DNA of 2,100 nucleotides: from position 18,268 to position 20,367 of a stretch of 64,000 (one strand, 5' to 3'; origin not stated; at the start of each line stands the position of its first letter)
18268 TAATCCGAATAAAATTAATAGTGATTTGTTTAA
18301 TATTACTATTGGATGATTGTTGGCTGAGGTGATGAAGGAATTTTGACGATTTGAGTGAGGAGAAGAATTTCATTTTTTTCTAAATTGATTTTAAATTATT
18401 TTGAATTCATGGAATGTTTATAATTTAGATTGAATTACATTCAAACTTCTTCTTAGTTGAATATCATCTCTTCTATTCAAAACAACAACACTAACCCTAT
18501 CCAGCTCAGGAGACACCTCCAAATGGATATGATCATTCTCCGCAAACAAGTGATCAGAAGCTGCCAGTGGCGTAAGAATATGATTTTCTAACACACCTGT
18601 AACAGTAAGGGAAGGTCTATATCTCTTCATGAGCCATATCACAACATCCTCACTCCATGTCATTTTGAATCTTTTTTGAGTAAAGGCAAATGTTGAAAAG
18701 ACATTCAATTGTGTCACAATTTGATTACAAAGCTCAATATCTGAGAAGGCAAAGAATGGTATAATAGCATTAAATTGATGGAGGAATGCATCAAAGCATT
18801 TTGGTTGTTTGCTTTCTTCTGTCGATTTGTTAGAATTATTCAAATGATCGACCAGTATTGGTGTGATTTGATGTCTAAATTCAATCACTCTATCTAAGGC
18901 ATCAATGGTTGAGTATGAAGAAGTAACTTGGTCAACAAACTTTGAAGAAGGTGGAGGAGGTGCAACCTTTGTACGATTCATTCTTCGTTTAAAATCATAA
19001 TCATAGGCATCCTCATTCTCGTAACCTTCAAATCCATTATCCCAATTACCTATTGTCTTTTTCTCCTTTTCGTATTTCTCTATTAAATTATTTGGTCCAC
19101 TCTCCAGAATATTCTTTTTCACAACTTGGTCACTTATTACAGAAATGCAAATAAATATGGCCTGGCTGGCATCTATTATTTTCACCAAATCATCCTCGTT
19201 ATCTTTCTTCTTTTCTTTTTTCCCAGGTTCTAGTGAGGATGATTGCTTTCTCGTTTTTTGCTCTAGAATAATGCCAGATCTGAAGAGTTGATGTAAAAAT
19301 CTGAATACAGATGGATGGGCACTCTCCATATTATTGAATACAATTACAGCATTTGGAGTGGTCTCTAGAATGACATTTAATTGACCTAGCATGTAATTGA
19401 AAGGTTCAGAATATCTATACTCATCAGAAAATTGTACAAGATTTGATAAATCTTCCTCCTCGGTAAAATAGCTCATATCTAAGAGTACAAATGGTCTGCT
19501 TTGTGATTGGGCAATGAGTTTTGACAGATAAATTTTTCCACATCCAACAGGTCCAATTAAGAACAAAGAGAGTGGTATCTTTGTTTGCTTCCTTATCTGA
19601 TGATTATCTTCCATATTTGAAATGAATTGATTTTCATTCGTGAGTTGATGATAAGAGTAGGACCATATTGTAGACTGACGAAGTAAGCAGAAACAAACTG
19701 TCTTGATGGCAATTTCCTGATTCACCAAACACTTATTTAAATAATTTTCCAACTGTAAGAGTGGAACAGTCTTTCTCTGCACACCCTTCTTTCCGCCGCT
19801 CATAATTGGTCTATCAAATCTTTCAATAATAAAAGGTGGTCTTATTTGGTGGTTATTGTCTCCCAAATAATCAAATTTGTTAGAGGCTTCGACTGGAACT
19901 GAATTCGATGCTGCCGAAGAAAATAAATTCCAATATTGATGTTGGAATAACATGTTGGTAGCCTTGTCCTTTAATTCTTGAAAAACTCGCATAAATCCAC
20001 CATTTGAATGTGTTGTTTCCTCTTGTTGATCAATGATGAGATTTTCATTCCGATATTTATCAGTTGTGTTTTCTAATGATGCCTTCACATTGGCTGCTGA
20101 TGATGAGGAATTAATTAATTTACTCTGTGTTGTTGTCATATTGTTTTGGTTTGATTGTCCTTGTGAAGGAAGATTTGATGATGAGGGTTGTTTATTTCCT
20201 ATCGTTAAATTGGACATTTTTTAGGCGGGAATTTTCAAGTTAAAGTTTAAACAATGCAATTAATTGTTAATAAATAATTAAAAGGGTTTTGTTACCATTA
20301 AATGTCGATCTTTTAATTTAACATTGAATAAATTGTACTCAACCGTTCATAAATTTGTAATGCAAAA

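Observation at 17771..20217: ClpB-D2-like AAA_2 protein with dead Walker motifs, possibly with an extra in-frame 3' exon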

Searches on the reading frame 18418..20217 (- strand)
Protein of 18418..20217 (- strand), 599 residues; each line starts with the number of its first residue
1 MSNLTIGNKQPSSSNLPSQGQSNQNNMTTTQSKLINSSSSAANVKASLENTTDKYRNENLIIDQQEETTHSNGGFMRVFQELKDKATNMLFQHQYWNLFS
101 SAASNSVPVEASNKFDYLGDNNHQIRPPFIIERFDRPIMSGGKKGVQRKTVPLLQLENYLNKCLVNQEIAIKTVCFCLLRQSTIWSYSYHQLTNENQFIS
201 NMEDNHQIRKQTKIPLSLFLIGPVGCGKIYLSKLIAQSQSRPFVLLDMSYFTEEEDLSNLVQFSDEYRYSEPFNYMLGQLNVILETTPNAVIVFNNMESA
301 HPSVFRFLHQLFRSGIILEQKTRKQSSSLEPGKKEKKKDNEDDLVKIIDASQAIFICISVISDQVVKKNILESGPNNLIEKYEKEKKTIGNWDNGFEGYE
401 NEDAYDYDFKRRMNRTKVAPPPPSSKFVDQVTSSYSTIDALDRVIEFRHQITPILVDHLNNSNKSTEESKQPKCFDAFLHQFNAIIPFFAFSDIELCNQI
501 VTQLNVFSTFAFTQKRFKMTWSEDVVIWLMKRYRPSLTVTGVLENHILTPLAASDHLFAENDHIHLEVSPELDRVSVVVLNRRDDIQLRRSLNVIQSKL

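Call 4: search_protein_families(library=pfam, proteins=[window:18418-20217:-], max_evalue=1)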
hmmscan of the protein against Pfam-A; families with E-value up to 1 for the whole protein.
window:18418-20217:- (599 aa): 5 families
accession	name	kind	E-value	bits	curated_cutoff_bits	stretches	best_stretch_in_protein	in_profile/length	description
PF07724.20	AAA_2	-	3.8e-09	37.2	27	1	217-364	5-128/166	AAA domain (Cdc48 subfamily)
PF07728.20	AAA_5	-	6.1e-07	30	22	1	218-327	2-105/139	AAA domain (dynein-related subfamily)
PF13401.12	AAA_22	-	0.00031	21.5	27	1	217-313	7-109/130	AAA domain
PF00004.35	AAA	-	0.0029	18.5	21.2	1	219-282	2-38/131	ATPase family associated with various cellular activities (AAA)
PF14532.12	Sigma54_activ_2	-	0.0087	16.7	25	1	207-253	13-59/138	Sigma-54 interaction domain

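Call 5: find_homologous_proteins(query=window:18418-20217:-)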
Query window:18418-20217:- (599 aa): 10 proteins with E <= 0.001 among 8000 candidates.
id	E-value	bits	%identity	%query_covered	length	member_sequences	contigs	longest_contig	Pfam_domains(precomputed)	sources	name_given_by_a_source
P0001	0.0e+0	1348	100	100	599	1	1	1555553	PF07724.21,PF07728.21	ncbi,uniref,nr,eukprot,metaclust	ncbi:predicted protein [Naegleria gruberi]|uniref:Predicted protein n=1 Tax=Naegleria gruberi TaxID=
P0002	5.8e-222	756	58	100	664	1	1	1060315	PF07724.21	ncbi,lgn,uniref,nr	ncbi:hypothetical protein FDP41_007655 [Naegleria fowleri]|uniref:ATPase AAA-type core domain-contai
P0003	4.7e-219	747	62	88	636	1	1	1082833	PF07724.21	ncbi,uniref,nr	ncbi:hypothetical protein C9374_007200 [Naegleria lovaniensis]|uniref:ATPase AAA-type core domain-co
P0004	4.4e-163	562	52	92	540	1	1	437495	PF07724.21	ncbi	ncbi:hypothetical protein ABK040_008448 [Willaertia magna]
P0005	6.3e-55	205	44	25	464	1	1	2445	PF07724.21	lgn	-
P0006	2.2e-4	38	32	17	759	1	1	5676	PF13173.13,PF02861.26,PF20030.6,PF00004.36,PF13401.13,PF17871.8,PF05496.19,PF07728.21,PF13191.13,PF00158.33,PF07724.21,PF12775.14,PF05621.18,PF01078.28,PF10431.16,PF20720.4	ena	-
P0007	4.7e-4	37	33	17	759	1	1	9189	PF13173.13,PF02861.26,PF20030.6,PF00004.36,PF13401.13,PF17871.8,PF05496.19,PF07728.21,PF13191.13,PF00158.33,PF07724.21,PF12775.14,PF05621.18,PF01078.28,PF10431.16,PF20720.4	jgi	-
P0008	5.2e-4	37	32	17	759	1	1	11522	PF13173.13,PF02861.26,PF20030.6,PF00004.36,PF13401.13,PF23569.2,PF17871.8,PF05496.19,PF07728.21,PF13191.13,PF00158.33,PF07724.21,PF12775.14,PF05621.18,PF01078.28,PF10431.16,PF20720.4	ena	-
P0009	5.7e-4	37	32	17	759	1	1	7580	PF13173.13,PF02861.26,PF20030.6,PF00004.36,PF13401.13,PF17871.8,PF05496.19,PF07728.21,PF13191.13,PF00158.33,PF07724.21,PF12775.14,PF05621.18,PF01078.28,PF10431.16,PF20720.4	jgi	-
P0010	5.7e-4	37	32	17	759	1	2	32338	PF13173.13,PF02861.26,PF20030.6,PF00004.36,PF13401.13,PF17871.8,PF05496.19,PF07728.21,PF13191.13,PF00158.33,PF07724.21,PF12775.14,PF05621.18,PF01078.28,PF10431.16,PF20720.4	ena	-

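Call 6: search_solved_structures(query=window:18418-20217:-, max_evalue=1, show_alignments=3)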
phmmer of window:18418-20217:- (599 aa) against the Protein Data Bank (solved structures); distinct sequences matched with E-value up to 1: 92 (the best 60 are shown).
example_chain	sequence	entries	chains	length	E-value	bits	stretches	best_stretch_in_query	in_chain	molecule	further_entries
8zrs_A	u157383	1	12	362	6.8e-11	44.5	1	215-321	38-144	Caseinolytic peptidase B protein homolog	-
8zr0_A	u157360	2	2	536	1.8e-10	43.1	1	215-321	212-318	Caseinolytic peptidase B protein homolog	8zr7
7us2_A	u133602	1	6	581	2.6e-10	42.6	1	214-321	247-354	Caseinolytic peptidase B protein homolog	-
7ttr_A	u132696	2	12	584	2.6e-10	42.6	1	215-321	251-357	Caseinolytic peptidase B protein homolog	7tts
7xbk_A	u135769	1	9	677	4.5e-10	41.8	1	215-321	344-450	Isoform 2 of Caseinolytic peptidase B protein homolog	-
6emw_B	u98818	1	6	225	1.6e-08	36.7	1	210-323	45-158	ATP-dependent Clp protease ATP-binding subunit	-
4lj8_A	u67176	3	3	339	4.3e-08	35.3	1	215-320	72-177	Chaperone protein ClpB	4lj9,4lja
4lj4_A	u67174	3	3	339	4.3e-08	35.2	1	215-320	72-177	Chaperone protein ClpB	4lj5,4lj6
4fct_A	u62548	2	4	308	1.1e-07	34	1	214-320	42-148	Chaperone protein ClpB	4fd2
4fcv_A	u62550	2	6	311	1.1e-07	33.9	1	214-320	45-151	Chaperone protein ClpB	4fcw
4lj7_A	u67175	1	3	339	1.6e-07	33.4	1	215-320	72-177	Chaperone protein ClpB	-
6em9_A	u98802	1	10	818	1.7e-07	33.3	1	210-323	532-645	ATP-dependent Clp protease ATP-binding subunit ClpC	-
6em8_A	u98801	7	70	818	1.7e-07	33.3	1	210-323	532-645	ATP-dependent Clp protease ATP-binding subunit ClpC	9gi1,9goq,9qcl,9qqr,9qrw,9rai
3j3t_A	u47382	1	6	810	4.1e-07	32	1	210-323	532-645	Negative regulator of genetic competence ClpC/MecB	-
6d00_1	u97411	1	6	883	6.4e-07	31.4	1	214-324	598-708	Calcarisporiella thermophila Hsp104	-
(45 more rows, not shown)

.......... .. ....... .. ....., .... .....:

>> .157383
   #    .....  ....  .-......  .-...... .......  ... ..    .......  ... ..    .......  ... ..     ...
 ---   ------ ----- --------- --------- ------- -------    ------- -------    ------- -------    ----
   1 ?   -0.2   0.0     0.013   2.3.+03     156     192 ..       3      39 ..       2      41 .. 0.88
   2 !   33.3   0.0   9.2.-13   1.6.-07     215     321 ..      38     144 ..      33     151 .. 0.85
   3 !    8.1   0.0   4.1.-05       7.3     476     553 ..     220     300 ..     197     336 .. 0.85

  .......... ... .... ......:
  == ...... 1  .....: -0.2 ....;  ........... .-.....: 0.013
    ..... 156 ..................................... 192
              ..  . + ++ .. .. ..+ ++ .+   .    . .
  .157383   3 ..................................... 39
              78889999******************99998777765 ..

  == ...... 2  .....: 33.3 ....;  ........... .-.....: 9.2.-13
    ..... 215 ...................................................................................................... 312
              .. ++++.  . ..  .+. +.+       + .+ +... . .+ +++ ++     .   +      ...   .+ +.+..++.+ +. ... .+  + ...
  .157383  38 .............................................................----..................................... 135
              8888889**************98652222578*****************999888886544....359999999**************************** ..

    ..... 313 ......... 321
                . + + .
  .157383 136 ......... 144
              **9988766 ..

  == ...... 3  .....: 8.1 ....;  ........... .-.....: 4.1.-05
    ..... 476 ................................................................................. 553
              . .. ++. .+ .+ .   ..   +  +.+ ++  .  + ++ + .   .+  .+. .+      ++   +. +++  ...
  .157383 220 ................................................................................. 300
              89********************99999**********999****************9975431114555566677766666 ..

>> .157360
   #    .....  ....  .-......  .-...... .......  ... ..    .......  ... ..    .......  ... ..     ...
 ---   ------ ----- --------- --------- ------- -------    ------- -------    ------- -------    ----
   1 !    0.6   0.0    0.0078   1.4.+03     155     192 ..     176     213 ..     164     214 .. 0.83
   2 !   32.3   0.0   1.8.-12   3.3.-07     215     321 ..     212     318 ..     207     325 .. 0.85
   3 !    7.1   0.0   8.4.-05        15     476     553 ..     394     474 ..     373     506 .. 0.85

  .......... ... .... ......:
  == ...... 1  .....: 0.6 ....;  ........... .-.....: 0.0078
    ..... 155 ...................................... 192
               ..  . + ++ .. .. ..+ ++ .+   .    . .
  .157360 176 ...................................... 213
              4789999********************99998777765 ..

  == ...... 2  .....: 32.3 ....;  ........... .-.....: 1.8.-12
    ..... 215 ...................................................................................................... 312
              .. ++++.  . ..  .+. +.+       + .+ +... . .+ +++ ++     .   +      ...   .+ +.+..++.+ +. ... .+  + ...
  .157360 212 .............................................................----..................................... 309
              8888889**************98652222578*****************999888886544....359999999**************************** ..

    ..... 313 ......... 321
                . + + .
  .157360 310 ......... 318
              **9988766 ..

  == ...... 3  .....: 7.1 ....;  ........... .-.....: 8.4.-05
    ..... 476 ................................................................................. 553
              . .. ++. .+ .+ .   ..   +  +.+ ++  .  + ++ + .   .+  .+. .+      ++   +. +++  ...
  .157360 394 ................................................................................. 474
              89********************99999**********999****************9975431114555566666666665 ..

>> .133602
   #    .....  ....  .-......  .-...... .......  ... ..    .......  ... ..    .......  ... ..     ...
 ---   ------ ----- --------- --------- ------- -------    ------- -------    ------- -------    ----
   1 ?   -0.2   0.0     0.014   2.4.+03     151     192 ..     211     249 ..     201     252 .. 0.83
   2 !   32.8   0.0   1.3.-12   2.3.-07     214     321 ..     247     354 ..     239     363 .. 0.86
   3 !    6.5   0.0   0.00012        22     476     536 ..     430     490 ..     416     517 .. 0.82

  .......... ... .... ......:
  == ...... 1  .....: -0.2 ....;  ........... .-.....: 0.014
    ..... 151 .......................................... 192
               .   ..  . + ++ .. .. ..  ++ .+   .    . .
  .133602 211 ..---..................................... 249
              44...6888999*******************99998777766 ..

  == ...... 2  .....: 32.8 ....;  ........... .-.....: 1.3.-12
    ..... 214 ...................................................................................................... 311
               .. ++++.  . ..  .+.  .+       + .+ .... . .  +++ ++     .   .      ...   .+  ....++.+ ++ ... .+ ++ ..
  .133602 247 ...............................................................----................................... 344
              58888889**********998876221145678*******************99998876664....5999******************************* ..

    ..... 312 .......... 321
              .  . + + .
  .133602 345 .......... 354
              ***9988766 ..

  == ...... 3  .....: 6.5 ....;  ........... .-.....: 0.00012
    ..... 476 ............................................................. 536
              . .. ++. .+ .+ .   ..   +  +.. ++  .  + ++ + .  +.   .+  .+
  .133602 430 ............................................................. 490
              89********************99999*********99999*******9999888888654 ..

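Call 9: find_encoding_contigs(protein=P0002, flank=6000, max_places=2)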
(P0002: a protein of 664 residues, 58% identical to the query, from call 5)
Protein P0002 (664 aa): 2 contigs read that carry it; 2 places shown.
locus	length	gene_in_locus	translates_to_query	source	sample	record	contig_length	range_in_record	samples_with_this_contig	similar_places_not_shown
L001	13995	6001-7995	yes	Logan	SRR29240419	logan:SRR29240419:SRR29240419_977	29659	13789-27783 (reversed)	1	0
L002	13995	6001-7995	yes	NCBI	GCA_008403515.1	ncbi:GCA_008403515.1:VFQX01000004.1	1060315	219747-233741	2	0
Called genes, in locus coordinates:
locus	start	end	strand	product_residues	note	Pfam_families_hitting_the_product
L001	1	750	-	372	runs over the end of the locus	PF02492:cobW, PF07683:CobW_C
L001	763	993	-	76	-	PF02492:cobW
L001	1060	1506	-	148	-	PF00515:TPR_1 (faint), PF07719:TPR_2 (faint), PF13181:TPR_8 (faint), PF13371:TPR_9 (faint)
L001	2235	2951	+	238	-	PF00581:Rhodanese, PF11127:YgaP-like_TM (weak)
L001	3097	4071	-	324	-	PF00651:BTB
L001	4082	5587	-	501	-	-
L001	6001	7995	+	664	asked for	PF07724:AAA_2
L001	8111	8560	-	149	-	PF13193:AMP-binding_C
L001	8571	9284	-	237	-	PF00501:AMP-binding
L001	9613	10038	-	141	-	PF00501:AMP-binding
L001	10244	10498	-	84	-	PF16177:ACAS_N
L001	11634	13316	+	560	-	PF01467:CTP_transf_like, PF00069:Pkinase, PF07714:PK_Tyr_Ser-Thr, PF17667:Pkinase_fungal (weak)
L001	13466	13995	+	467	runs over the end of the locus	PF13529:Peptidase_C39_2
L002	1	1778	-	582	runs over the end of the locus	PF00515:TPR_1 (faint), PF07719:TPR_2 (faint), PF13181:TPR_8 (faint), PF13414:TPR_11 (faint), PF13428:TPR_14 (faint), PF25575:TPR_BSK1_C, PF02492:cobW, PF07683:CobW_C, +2 more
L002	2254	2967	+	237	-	PF00581:Rhodanese, PF11127:YgaP-like_TM (weak)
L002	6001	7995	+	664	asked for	PF07724:AAA_2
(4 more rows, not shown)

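Call 10: find_encoding_contigs(protein=P0001, flank=6000, max_places=2)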
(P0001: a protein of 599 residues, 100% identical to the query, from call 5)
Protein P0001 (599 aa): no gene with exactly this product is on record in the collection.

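Call 22: search_protein_representatives(alignment_id=A1)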
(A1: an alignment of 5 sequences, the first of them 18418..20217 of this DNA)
Query: 5 sequences, 609 profile positions. Proteins with E-value up to 0.001 (for the whole library): 6492; up to 1e-10: 279; up to 1e-30: 9. The best 150 are listed.
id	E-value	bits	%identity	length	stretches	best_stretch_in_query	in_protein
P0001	0.0e+00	1032.2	-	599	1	2-609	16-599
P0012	2.0e-107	376.5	-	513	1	137-609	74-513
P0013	8.9e-106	371.1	-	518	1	109-609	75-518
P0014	7.6e-69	249.1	-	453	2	378-609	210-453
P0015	4.9e-62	226.6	-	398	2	424-609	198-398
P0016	2.5e-47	178.1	-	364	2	447-592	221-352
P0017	1.2e-35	139.5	-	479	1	135-590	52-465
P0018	3.5e-35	138.0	-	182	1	440-609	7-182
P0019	1.3e-34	136.0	-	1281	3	193-305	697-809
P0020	2.0e-29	118.9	-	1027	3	193-302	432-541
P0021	1.0e-28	116.6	-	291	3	436-593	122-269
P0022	1.5e-28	116.0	-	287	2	447-588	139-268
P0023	1.5e-25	106.1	-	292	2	383-545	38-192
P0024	5.5e-25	104.2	-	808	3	199-311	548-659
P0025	2.6e-24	102.0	-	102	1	46-173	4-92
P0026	1.3e-23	99.7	-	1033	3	191-303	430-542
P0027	1.2e-22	96.6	-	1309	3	153-309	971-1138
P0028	2.0e-22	95.8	-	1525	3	197-305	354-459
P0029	2.6e-22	95.4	-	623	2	192-301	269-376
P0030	6.9e-22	94.0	-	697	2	193-307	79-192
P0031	1.1e-21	93.4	-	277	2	372-582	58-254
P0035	2.5e-19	85.5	-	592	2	191-305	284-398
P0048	3.9e-17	78.3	-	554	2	194-305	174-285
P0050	6.0e-17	77.7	-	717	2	194-303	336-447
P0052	8.6e-17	77.2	-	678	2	192-350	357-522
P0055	2.0e-16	76.0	-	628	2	193-350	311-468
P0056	2.1e-16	75.9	-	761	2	194-346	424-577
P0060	6.7e-16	74.3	-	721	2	194-306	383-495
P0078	7.4e-15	70.8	-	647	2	187-337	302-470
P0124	1.4e-12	63.3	-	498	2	195-302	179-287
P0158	3.9e-12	61.8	-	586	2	186-303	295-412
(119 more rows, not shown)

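Call 27: list_cluster_members(proteins=[P0012, P0013, P0014, P0015, P0016, P0017, P0022, P0023, P0031, P0005])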
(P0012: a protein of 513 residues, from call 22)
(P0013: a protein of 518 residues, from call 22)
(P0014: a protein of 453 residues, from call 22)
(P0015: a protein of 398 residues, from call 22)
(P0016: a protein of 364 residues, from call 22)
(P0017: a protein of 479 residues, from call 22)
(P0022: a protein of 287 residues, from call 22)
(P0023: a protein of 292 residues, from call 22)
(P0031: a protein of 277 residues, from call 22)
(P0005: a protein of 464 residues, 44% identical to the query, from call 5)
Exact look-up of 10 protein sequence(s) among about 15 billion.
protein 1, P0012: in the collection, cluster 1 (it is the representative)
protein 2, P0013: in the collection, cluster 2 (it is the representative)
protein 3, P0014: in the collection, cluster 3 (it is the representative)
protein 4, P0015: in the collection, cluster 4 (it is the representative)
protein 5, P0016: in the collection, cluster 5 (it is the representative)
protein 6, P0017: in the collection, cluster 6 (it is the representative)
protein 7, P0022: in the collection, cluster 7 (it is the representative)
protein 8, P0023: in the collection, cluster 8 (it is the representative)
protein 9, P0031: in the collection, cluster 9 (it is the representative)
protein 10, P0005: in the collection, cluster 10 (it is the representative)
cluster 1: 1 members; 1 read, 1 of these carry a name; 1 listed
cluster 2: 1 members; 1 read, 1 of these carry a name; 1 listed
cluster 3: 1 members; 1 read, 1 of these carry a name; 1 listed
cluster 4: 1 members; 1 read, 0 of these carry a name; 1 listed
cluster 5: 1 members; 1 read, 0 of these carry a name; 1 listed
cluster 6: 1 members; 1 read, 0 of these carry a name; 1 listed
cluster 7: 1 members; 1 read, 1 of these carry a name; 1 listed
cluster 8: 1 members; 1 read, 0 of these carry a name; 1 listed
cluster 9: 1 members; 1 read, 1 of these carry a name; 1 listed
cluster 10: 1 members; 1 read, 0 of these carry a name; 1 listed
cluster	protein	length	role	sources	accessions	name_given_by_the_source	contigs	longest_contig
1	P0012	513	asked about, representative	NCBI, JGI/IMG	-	hypothetical protein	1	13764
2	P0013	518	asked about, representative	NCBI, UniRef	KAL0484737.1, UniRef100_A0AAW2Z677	caseinolytic peptidase B protein [Acrasis kona] | Caseinolytic peptidase B protein n=1 Tax=Acrasis kona TaxID=1008807 RepID=A0AAW2Z677_9EUKA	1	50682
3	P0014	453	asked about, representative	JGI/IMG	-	ATP-dependent Clp protease ATP-binding subunit ClpA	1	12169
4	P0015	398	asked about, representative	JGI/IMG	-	-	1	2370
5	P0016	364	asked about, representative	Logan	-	-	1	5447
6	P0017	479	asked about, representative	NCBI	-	-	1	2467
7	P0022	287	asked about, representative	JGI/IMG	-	ATP-dependent Clp protease ATP-binding subunit ClpA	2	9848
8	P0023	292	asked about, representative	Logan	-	-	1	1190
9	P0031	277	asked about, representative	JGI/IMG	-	hypothetical protein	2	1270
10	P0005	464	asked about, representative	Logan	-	-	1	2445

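Call 30: find_homologous_proteins(query=A2, max_evalue=1e-8)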
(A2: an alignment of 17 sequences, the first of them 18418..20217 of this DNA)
Query A2 (17 sequences) (599 aa, profile of the alignment): 22 proteins with E <= 1e-8 among 8000 candidates.
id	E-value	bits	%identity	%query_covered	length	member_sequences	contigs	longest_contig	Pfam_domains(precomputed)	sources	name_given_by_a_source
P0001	4.8e-152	524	100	100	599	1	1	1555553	PF07724.21,PF07728.21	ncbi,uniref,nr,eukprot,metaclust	ncbi:predicted protein [Naegleria gruberi]|uniref:Predicted protein n=1 Tax=Naegleria gruberi TaxID=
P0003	2.9e-151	522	62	88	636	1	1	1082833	PF07724.21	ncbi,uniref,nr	ncbi:hypothetical protein C9374_007200 [Naegleria lovaniensis]|uniref:ATPase AAA-type core domain-co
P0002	4.5e-150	518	58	100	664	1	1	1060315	PF07724.21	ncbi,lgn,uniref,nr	ncbi:hypothetical protein FDP41_007655 [Naegleria fowleri]|uniref:ATPase AAA-type core domain-contai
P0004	1.3e-140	487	52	92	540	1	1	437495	PF07724.21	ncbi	ncbi:hypothetical protein ABK040_008448 [Willaertia magna]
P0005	2.2e-120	420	44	25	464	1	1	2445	PF07724.21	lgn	-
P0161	4.2e-20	90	28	30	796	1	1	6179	PF13173.13,PF02861.26,PF20030.6,PF00004.36,PF13401.13,PF23569.2,PF17871.8,PF07728.21,PF13191.13,PF01695.24,PF00158.33,PF07724.21,PF12775.14,PF13521.13,PF05621.18,PF10431.16,PF20720.4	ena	-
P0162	3.0e-17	81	28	27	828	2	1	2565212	PF13173.13,PF02861.26,PF00437.27,PF00004.36,PF13401.13,PF17871.8,PF01637.25,PF07728.21,PF13191.13,PF00158.33,PF07724.21,PF12775.14,PF13476.13,PF05729.19,PF13521.13,PF10431.16,PF20720.4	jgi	-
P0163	1.1e-16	79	27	19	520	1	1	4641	PF00158.33,PF07724.21,PF01475.26,PF00004.36,PF07728.21,PF10431.16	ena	-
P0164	1.5e-16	78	28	19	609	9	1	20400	PF07724.21,PF00004.36,PF07728.21,PF10431.16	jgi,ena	-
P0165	3.8e-16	77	25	29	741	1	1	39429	PF13173.13,PF00004.36,PF13401.13,PF17871.8,PF07728.21,PF04851.22,PF13191.13,PF06414.19,PF00158.33,PF07724.21,PF12775.14,PF05621.18,PF10431.16,PF20720.4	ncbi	-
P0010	5.3e-14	70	32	17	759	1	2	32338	PF13173.13,PF02861.26,PF20030.6,PF00004.36,PF13401.13,PF17871.8,PF05496.19,PF07728.21,PF13191.13,PF00158.33,PF07724.21,PF12775.14,PF05621.18,PF01078.28,PF10431.16,PF20720.4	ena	-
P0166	6.9e-14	70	27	31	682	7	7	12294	PF13173.13,PF00004.36,PF13401.13,PF23569.2,PF17871.8,PF06309.18,PF07728.21,PF13191.13,PF06414.19,PF00158.33,PF07724.21,PF12775.14,PF05729.19,PF05621.18,PF10431.16,PF20720.4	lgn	-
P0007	7.5e-14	69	33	17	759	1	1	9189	PF13173.13,PF02861.26,PF20030.6,PF00004.36,PF13401.13,PF17871.8,PF05496.19,PF07728.21,PF13191.13,PF00158.33,PF07724.21,PF12775.14,PF05621.18,PF01078.28,PF10431.16,PF20720.4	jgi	-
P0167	8.6e-14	69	28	18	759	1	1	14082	PF13173.13,PF00004.36,PF13401.13,PF17871.8,PF05496.19,PF01637.25,PF07728.21,PF13191.13,PF25201.1,PF00158.33,PF07724.21,PF12775.14,PF02367.24,PF05621.18,PF10431.16,PF20720.4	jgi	jgi:ATP-dependent Clp protease ATP-binding subunit ClpC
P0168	9.9e-14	69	29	17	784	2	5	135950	PF02861.26,PF00437.27,PF00004.36,PF13401.13,PF23569.2,PF20703.4,PF17871.8,PF07728.21,PF04851.22,PF13191.13,PF00158.33,PF07724.21,PF12775.14,PF05621.18,PF10431.16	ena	-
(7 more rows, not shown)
